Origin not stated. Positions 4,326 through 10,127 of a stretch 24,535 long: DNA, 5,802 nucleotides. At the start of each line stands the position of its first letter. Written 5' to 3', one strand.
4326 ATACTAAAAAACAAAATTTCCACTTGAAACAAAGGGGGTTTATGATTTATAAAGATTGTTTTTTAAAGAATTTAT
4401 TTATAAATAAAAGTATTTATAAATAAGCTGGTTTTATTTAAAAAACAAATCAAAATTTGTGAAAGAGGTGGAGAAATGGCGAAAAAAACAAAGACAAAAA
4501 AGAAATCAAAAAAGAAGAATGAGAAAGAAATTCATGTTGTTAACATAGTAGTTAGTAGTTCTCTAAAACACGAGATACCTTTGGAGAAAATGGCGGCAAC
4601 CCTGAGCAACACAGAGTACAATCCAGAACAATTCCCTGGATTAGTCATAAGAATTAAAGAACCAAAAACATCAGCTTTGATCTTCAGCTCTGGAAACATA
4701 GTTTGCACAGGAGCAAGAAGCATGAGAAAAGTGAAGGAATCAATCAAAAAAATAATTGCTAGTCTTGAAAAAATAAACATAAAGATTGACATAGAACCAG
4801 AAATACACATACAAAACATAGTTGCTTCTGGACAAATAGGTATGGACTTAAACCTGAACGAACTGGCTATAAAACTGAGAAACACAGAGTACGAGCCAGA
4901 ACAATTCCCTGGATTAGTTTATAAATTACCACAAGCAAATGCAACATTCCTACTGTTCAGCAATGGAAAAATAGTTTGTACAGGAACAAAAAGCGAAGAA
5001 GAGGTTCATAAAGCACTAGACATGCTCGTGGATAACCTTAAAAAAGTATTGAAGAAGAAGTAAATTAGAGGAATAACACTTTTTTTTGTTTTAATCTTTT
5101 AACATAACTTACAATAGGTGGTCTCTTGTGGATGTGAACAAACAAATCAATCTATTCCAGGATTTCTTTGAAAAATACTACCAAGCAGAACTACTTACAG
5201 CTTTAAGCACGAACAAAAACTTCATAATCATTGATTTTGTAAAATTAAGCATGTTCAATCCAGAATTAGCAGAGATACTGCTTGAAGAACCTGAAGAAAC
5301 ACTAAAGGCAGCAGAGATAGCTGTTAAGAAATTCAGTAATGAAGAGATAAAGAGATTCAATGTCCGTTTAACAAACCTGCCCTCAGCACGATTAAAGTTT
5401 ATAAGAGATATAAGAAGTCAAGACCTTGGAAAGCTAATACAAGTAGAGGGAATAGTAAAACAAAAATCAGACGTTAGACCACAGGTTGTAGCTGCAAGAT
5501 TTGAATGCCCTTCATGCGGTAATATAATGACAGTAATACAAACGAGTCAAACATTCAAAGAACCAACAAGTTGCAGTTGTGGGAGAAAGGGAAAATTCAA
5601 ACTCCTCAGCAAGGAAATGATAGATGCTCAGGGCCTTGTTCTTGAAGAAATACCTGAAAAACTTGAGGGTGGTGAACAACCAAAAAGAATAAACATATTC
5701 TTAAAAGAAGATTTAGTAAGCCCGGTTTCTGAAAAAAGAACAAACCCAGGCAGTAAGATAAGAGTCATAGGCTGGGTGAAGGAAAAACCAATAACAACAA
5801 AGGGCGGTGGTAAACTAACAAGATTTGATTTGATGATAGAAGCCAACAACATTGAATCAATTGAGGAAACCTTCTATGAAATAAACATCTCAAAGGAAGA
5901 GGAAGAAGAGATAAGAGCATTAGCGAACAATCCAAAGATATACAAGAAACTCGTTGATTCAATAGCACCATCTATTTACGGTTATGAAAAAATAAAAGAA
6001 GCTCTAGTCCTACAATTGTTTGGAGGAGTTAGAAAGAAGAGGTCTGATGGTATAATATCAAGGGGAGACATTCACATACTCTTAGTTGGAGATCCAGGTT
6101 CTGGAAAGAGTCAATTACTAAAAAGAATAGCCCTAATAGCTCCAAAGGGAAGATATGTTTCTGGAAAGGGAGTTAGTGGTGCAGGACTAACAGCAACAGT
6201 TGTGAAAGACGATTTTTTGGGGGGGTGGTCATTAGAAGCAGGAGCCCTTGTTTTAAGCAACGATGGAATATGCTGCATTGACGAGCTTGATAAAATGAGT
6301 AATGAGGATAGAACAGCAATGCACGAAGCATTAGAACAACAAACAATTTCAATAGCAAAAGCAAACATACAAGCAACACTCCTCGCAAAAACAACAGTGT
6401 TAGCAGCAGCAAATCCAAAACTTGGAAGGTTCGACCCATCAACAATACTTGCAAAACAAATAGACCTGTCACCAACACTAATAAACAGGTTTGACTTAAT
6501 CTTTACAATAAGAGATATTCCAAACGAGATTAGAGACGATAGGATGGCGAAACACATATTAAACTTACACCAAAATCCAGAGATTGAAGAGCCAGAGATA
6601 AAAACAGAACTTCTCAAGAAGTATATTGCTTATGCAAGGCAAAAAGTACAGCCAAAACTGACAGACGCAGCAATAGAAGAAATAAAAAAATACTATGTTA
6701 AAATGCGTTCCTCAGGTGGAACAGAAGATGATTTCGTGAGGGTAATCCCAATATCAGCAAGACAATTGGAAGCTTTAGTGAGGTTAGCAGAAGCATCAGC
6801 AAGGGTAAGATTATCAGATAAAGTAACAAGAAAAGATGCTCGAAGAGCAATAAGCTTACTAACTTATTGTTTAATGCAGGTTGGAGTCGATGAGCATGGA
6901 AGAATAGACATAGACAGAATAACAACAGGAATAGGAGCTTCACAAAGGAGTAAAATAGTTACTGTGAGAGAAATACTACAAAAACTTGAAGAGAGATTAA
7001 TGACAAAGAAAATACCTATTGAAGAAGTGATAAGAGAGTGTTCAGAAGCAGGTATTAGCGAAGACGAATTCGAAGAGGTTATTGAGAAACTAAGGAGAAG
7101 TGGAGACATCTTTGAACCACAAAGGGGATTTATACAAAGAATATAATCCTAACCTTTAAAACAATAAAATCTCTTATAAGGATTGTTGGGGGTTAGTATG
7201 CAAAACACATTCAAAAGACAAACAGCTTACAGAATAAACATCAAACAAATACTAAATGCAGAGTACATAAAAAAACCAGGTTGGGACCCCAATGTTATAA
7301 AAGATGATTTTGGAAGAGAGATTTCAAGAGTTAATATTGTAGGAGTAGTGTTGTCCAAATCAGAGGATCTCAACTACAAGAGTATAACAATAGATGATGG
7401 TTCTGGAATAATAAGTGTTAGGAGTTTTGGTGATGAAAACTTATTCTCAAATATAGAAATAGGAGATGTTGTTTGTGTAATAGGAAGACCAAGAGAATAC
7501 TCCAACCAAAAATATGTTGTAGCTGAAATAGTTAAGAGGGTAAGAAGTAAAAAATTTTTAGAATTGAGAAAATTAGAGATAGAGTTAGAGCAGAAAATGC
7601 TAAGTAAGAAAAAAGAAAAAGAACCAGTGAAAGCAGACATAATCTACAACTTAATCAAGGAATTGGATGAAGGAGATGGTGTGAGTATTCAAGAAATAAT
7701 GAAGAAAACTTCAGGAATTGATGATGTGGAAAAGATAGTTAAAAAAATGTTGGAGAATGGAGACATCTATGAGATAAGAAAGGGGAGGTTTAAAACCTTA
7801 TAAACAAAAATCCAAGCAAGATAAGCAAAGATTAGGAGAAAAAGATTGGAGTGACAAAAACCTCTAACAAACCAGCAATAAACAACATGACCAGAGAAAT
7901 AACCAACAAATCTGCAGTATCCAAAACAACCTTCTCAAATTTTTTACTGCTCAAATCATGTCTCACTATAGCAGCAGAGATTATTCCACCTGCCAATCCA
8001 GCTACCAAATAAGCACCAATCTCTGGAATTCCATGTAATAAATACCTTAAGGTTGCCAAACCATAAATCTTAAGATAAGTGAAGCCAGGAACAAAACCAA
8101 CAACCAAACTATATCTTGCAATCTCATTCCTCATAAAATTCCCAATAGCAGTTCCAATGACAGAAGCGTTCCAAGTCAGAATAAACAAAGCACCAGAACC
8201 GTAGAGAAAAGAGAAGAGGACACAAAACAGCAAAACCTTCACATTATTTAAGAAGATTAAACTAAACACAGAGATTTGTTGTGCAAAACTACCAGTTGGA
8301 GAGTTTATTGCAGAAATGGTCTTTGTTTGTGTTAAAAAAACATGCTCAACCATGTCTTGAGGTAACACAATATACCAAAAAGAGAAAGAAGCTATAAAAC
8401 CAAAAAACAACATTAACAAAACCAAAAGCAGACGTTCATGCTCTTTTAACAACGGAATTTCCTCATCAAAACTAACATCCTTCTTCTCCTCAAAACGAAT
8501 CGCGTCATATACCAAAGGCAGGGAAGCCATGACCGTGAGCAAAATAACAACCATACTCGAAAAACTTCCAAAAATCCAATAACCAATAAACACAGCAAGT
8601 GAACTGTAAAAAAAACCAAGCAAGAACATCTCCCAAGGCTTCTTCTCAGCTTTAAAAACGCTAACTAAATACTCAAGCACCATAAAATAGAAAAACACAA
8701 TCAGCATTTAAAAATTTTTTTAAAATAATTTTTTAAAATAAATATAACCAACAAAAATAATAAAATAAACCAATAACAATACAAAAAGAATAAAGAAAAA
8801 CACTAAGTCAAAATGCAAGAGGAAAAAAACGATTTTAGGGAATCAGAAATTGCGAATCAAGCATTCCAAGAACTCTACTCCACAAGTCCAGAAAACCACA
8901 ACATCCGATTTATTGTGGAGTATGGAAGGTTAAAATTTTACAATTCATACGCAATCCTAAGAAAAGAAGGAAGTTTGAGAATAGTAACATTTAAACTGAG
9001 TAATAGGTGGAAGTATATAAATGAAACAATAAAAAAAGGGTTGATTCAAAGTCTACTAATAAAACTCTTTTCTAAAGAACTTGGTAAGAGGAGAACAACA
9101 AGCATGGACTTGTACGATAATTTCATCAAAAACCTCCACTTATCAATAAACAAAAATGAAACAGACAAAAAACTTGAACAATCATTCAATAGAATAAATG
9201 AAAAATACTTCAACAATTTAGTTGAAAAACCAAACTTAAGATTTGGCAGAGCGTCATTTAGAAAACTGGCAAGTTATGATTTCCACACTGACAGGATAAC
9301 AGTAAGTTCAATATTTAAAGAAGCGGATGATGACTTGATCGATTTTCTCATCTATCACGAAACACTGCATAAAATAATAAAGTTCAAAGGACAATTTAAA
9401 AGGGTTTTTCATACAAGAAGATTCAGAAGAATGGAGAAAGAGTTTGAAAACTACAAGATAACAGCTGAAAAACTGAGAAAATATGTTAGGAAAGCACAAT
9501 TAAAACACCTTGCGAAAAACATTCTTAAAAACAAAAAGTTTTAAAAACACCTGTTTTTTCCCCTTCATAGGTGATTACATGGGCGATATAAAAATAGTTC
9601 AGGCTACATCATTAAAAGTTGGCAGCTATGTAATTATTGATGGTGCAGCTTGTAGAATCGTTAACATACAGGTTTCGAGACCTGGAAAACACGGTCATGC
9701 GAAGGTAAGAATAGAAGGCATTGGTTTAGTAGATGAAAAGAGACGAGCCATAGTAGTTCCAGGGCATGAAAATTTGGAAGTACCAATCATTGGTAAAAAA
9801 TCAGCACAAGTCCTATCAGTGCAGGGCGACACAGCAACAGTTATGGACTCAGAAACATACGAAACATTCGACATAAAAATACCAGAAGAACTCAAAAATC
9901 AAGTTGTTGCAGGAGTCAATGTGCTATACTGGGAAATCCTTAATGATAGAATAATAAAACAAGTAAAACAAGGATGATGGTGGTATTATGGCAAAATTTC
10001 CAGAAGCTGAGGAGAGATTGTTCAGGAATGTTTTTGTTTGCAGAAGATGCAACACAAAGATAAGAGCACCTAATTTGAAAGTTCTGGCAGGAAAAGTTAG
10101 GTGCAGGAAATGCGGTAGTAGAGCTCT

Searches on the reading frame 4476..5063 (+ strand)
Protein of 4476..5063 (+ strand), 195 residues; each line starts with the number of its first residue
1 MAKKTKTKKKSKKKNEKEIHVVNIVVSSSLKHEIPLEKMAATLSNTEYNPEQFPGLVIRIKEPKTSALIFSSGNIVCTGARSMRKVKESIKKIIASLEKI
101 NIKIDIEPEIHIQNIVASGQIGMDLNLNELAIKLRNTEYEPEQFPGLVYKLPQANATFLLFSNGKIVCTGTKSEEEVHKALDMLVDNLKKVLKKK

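Call 9: search_protein_families(library=pfam, proteins=[window:4476-5063:+])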
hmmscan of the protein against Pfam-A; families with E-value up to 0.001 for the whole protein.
window:4476-5063:+ (195 aa): 1 family
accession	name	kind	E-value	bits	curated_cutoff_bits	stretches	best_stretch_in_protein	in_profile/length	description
PF00352.27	TBP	-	5.4e-61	202.9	22.9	2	110-190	2-84/85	Transcription factor TFIID (or TATA-binding protein, TBP)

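Call 25: find_encoding_contigs(protein=window:4476-5063:+, flank=10000, max_places=4)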
Protein window:4476-5063:+ (195 aa): 8 contigs read that carry it; 4 places shown.
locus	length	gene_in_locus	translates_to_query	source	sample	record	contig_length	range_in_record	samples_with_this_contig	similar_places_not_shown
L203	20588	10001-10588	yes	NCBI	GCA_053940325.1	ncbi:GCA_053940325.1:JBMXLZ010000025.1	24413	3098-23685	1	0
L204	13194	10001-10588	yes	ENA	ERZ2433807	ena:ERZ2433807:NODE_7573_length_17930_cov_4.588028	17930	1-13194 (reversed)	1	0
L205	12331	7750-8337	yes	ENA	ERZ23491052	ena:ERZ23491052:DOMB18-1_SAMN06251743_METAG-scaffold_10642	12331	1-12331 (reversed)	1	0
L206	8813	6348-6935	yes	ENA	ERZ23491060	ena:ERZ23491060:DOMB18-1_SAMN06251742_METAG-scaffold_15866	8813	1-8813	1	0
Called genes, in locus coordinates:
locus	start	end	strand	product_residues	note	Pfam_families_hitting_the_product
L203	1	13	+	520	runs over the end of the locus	PF01336:tRNA_anti-codon (weak), PF00149:Metallophos, PF04042:DNA_pol_E_B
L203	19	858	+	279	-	-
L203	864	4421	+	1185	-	PF03833:PolC_DP2_N, PF24844:PolC_DP2_central, PF24846:PolC_DP2_cat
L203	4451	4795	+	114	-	PF04242:DUF424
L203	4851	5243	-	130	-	PF01873:eIF-5_eIF-2B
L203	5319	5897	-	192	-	PF02572:CobA_CobO_BtuR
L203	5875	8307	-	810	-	PF03477:ATP-cone, PF00317:Ribonuc_red_lgN, PF02867:Ribonuc_red_lgC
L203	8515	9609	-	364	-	PF03463:eRF1_1, PF18854:baeRF_family10, PF03464:eRF1_2, PF18859:acVLRF1, PF03465:eRF1_3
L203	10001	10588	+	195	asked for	PF00352:TBP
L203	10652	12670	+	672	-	PF14551:MCM_N, PF17207:MCM_OB, PF00493:MCM, PF07728:AAA_5 (weak), PF01078:Mg_chelatase (weak), PF17855:MCM_lid, PF21120: (weak)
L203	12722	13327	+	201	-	PF01336:tRNA_anti-codon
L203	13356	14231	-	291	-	PF01944:SpoIIM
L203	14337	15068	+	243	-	-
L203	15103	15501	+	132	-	PF21485:IF5A-like_N, PF01287:eIF-5a (weak)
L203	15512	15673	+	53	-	-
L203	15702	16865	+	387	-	PF02163:Peptidase_M50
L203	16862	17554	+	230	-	PF00588:SpoU_methylase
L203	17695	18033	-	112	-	-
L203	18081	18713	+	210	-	PF01135:PCMT, PF00398:RrnaAD, PF01189:Methyltr_RsmB-F (weak), PF01564:Spermine_synth (weak), PF02475:TRM5-TYW2_MTfase (weak), PF12847:Methyltransf_18 (weak), PF13847:Methyltransf_31, PF13649:Methyltransf_25, +1 more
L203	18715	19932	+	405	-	PF02390:Methyltransf_4 (faint), PF02475:TRM5-TYW2_MTfase (weak), PF03602:Cons_hypoth95 (weak), PF01728:FtsJ (weak), PF00398:RrnaAD (weak), PF13847:Methyltransf_31 (weak), PF09445:Methyltransf_15, PF13649:Methyltransf_25 (faint)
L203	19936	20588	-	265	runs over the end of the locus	PF01791:DeoC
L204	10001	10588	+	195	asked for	PF00352:TBP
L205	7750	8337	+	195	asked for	PF00352:TBP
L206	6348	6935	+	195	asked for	PF00352:TBP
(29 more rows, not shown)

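Call 26: search_protein_families(library=pfam, proteins=[L203:19-858:+], max_evalue=0.01)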
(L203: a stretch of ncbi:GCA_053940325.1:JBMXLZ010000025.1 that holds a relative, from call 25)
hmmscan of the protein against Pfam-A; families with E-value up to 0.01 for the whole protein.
L203:19-858:+ (279 aa): 1 family
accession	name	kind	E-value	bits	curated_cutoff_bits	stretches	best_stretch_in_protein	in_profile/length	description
PF12710.13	HAD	-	0.0011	19.9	27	1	23-152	2-130/189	haloacid dehalogenase-like hydrolase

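Call 48: find_related_loci(query=window:4476-5063:+, collection=genome_contigs, flank=4000)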
Query window:4476-5063:+ (195 aa) in genome_contigs; peptide patterns used: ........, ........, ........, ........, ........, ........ (x = any residue, [..] = any of these).
600 stretches matched a pattern (row limit reached: there are more); 500 encode a relative of the query (tblastn E <= 1e-3); the best 80 are kept; 80 distinct loci.
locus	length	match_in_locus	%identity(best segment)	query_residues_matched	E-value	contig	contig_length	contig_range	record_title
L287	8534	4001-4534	96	17-194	4e-112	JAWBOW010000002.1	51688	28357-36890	MAG: Candidatus Woesearchaeota archaeon isolate HHBFW-2_201803_bins_274 HHBFW-2_201803_bins_274_scaffold_2, whole genome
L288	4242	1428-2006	84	3-195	2e-107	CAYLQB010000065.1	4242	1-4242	MAG TPA_asm: uncultured Methanosarcinales archaeon isolate binchicken_co164_184 genome assembly, contig: NODE_12437_leng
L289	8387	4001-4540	85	15-194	2e-99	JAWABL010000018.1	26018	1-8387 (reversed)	MAG: Candidatus Woesearchaeota archaeon isolate JZ-4_201808_bins_108 JZ-4_201808_bins_108_scaffold_18, whole genome shot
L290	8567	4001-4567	80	6-194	8e-99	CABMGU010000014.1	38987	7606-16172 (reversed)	uncultured archaeon isolate LFW-252_3 genome assembly, contig: LFW2523_21, whole genome shotgun sequence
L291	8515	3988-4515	86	17-192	1e-98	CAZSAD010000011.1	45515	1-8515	MAG TPA_asm: uncultured Methanosarcinales archaeon isolate SRP062349_co5_133 genome assembly, contig: NODE_171_length_45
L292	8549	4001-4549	81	9-191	2e-98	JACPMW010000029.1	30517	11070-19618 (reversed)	MAG: Candidatus Woesearchaeota archaeon isolate NC_groundwater_559_Ag_S-0.1um_40_64 S35_SO-1_scaffold_10491, whole genom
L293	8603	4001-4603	77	1-192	2e-98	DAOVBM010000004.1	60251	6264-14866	MAG TPA_asm: Candidatus Woesearchaeota archaeon isolate CSMAG_1005 CSMAG_1005_k141_4853238_length_60251_cov_10.9963, who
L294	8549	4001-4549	81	9-191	1e-98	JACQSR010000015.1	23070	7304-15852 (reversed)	MAG: Candidatus Woesearchaeota archaeon isolate NC_groundwater_1390_Ag_S-0.2um_45_88 S_p2_S4_coassembly_k141_1231906, wh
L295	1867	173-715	82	11-191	1e-103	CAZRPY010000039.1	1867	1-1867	MAG TPA_asm: uncultured Methanosarcinales archaeon isolate SRP178908_co1_144 genome assembly, contig: NODE_75971_length_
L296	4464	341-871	82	17-193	2e-98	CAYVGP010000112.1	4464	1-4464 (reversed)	MAG TPA_asm: uncultured Methanosarcinales archaeon isolate SRP216583_co2_29 genome assembly, contig: NODE_17877_length_4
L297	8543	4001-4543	83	12-191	4e-98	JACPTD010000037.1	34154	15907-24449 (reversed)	MAG: Candidatus Woesearchaeota archaeon isolate NC_groundwater_723_Ag_S-0.2um_38_8 S36_SO-2_scaffold_92432, whole genome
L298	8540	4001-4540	82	12-191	6e-98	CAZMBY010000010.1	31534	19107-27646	MAG TPA_asm: uncultured Methanosarcinales archaeon isolate binchicken_co125_1124 genome assembly, contig: NODE_2802_leng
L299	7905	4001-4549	81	9-191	1e-97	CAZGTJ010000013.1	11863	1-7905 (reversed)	MAG TPA_asm: uncultured Methanosarcinales archaeon isolate binchicken_co125_225 genome assembly, contig: NODE_11040_leng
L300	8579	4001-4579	79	3-195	9e-98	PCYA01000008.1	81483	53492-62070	MAG: Candidatus Woesearchaeota archaeon CG10_big_fil_rev_8_21_14_0_10_37_12 CG10_8_21_14_0.10_scaffold_522_c, whole geno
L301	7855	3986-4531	84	10-191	1e-97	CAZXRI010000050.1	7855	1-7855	MAG TPA_asm: uncultured Methanosarcinales archaeon isolate SRP062349_co5_102 genome assembly, contig: NODE_5077_length_7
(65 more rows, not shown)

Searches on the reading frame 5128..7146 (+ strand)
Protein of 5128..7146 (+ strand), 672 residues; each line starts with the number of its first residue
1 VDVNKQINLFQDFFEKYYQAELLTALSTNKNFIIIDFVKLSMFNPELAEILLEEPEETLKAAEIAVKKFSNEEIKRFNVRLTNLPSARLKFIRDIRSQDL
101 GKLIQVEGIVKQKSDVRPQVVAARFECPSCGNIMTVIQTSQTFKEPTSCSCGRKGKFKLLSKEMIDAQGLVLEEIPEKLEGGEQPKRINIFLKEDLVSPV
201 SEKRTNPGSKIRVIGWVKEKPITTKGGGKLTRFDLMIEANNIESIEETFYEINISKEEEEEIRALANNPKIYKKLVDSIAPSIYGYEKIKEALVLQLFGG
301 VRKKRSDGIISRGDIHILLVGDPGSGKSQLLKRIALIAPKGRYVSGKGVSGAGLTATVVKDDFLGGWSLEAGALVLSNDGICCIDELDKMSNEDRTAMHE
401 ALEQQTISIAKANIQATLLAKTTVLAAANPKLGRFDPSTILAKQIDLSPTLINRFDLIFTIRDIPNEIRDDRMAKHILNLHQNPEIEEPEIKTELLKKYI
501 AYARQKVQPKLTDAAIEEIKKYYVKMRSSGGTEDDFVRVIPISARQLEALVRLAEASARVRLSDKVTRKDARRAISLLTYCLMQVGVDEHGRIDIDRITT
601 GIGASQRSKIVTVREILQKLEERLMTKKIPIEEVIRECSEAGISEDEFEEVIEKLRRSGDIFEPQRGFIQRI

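Call 9: search_protein_families(library=pfam, proteins=[window:5128-7146:+])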
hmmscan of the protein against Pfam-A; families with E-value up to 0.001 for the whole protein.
window:5128-7146:+ (672 aa): 9 families
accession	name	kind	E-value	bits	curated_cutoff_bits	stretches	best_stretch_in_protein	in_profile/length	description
PF00493.29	MCM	-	1.2e-93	312.9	23.3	1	259-481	2-224/224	MCM P-loop domain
PF17855.7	MCM_lid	-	1.7e-27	96.1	27.4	1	494-581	1-86/87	MCM AAA-lid domain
PF17207.9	MCM_OB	-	3.5e-24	85.4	24.8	1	92-218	2-123/126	MCM OB domain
PF01078.27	Mg_chelatase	-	5.4e-13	49.3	20.3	1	365-461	93-199/207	Magnesium chelatase, subunit ChlI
PF14551.11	MCM_N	-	2.9e-09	37.7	24.9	1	10-82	4-94/95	MCM N-terminal domain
PF07728.20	AAA_5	-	1.6e-07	31.8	22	1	316-431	1-124/139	AAA domain (dynein-related subfamily)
PF21120.3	MCM_WH_arc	-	5.8e-06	26.7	26.1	1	609-669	2-62/63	Archaeal MCM, winged-helix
PF13191.12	AAA_16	-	0.00057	20.9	32.6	0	316-406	26-124/167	AAA ATPase domain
PF25051.1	WHD_MCM8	-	0.00093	19.6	26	0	594-663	1-70/80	MCM8 winged helix domain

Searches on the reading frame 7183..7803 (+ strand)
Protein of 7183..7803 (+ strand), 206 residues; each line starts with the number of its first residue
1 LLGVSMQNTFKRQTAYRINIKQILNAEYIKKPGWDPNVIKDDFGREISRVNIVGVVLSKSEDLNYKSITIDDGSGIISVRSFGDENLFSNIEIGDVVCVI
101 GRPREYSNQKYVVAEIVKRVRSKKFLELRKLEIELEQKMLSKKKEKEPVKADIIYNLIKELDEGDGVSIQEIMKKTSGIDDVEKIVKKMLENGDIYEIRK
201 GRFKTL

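Call 9: search_protein_families(library=pfam, proteins=[window:7183-7803:+])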
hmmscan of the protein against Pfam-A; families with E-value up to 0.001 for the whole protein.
window:7183-7803:+ (206 aa): 3 families
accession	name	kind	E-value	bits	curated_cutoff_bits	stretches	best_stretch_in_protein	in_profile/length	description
PF01336.31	tRNA_anti-codon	-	1e-09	38.6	27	1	50-114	1-69/75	OB-fold nucleic acid binding domain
PF08784.17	RPA_C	-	7.7e-05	23.8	22.6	1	145-196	47-100/106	Replication protein A C terminal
PF16100.11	RMI2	-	0.0002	21.6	29.4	1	44-116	35-108/132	RecQ-mediated genome instability protein 2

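Call 26: search_protein_families(library=pfam, proteins=[window:7183-7803:+], max_evalue=0.01)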
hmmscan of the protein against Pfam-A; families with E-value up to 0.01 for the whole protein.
window:7183-7803:+ (206 aa): 3 families
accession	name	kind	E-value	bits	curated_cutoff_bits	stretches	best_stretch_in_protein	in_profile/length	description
PF01336.31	tRNA_anti-codon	-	1e-09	38.6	27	1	50-114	1-69/75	OB-fold nucleic acid binding domain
PF08784.17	RPA_C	-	7.7e-05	23.8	22.6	1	145-196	47-100/106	Replication protein A C terminal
PF16100.11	RMI2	-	0.0002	21.6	29.4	1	44-116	35-108/132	RecQ-mediated genome instability protein 2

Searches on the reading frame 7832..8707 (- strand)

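Call 9: search_protein_families(library=pfam, proteins=[window:7832-8707:-])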
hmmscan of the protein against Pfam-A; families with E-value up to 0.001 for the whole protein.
window:7832-8707:- (291 aa): 1 family
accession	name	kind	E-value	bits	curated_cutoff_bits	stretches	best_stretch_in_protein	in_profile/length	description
PF01944.22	SpoIIM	-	1.2e-14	55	26.9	1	99-287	8-163/163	Stage II sporulation protein M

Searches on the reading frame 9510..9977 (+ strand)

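Call 9: search_protein_families(library=pfam, proteins=[window:9510-9977:+])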
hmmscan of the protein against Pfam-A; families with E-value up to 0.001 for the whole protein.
window:9510-9977:+ (155 aa): 3 families
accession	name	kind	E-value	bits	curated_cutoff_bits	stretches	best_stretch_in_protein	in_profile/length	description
PF21485.3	IF5A-like_N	-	2.4e-14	53.3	27.1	1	30-84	6-60/63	Translation initiation factor 5A-like, N-terminal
PF01287.26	eIF-5a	-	4.9e-06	27.1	24.2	1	94-153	2-69/69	Eukaryotic elongation factor 5A hypusine, DNA-binding OB fold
PF08207.18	EFP_N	-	0.00023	21.5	23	1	32-68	2-37/58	Elongation factor P (EF-P) KOW-like domain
